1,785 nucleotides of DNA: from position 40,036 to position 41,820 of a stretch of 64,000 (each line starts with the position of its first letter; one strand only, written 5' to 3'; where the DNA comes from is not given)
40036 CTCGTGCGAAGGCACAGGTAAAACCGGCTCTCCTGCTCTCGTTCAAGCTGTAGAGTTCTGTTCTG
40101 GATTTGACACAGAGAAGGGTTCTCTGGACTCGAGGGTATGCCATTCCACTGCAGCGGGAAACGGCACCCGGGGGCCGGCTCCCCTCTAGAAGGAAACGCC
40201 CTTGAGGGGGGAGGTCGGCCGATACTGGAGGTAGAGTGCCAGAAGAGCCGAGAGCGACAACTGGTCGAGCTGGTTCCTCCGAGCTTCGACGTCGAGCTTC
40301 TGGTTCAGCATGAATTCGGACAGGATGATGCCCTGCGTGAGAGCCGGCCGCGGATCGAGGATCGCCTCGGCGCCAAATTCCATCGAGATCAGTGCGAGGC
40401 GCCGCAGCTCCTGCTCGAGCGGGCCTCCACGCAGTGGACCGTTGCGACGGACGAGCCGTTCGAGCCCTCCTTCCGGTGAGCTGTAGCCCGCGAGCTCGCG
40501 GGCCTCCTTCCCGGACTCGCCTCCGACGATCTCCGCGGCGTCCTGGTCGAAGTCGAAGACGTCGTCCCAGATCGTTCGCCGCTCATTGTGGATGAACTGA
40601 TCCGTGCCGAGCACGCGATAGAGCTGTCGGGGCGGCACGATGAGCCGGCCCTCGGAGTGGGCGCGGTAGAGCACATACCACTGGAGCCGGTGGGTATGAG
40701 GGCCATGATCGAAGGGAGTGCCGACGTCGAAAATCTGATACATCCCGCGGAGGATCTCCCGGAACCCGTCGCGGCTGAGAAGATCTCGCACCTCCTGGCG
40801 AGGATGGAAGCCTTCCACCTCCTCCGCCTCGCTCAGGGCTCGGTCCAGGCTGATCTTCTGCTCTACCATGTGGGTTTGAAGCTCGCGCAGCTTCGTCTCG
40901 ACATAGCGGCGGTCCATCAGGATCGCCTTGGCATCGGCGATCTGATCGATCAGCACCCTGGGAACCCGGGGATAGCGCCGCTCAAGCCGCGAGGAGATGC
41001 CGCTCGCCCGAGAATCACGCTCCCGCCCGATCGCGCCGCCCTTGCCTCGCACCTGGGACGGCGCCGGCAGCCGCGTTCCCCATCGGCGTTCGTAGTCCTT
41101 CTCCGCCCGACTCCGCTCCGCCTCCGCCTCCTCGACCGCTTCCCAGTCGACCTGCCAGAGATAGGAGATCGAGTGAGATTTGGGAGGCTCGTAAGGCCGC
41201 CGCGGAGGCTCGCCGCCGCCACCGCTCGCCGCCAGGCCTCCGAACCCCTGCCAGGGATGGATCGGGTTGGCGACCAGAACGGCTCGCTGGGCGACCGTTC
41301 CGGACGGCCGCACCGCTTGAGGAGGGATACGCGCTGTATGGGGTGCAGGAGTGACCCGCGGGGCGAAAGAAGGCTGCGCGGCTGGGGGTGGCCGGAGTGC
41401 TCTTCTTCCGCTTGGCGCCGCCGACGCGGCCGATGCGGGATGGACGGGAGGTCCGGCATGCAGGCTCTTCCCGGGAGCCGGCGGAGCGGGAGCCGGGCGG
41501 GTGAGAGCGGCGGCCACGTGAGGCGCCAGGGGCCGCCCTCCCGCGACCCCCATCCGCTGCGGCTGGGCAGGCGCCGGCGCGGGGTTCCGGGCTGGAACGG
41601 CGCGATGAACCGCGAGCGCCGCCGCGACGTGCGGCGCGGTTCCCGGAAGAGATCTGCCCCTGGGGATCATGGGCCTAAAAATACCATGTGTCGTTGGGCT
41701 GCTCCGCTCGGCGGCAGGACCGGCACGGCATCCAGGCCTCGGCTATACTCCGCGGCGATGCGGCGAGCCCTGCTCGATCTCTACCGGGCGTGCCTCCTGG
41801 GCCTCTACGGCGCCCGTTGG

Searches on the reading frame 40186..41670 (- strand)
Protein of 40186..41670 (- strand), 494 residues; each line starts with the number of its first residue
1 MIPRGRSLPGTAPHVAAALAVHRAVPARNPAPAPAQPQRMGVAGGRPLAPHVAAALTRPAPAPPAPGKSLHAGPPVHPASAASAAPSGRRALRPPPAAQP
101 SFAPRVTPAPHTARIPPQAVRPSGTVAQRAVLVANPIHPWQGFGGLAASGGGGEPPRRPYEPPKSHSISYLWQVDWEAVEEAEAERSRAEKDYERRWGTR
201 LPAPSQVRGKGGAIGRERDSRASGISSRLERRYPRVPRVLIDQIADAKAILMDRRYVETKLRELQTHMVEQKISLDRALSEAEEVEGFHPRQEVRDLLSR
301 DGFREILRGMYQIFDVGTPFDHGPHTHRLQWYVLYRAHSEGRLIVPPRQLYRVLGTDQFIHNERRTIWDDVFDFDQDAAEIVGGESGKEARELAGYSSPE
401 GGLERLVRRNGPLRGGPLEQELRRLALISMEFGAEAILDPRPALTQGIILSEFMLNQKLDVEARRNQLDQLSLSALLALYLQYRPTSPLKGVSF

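Call 10: search_protein_families(library=pfam, proteins=[window:40186-41670:-], max_evalue=0.01)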
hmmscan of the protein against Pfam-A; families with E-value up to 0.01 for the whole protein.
window:40186-41670:- (494 aa): 1 family
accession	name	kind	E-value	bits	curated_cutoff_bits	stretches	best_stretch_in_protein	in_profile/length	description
PF18686.6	DUF5636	-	2.6e-08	34.7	25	1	251-343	15-123/193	Family of unknown function (DUF5636)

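Call 62: search_protein_families(library=ncbifam, proteins=[window:40186-41670:-], max_evalue=0.01)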
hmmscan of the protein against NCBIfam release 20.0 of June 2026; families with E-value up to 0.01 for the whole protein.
window:40186-41670:- (494 aa): 0 families
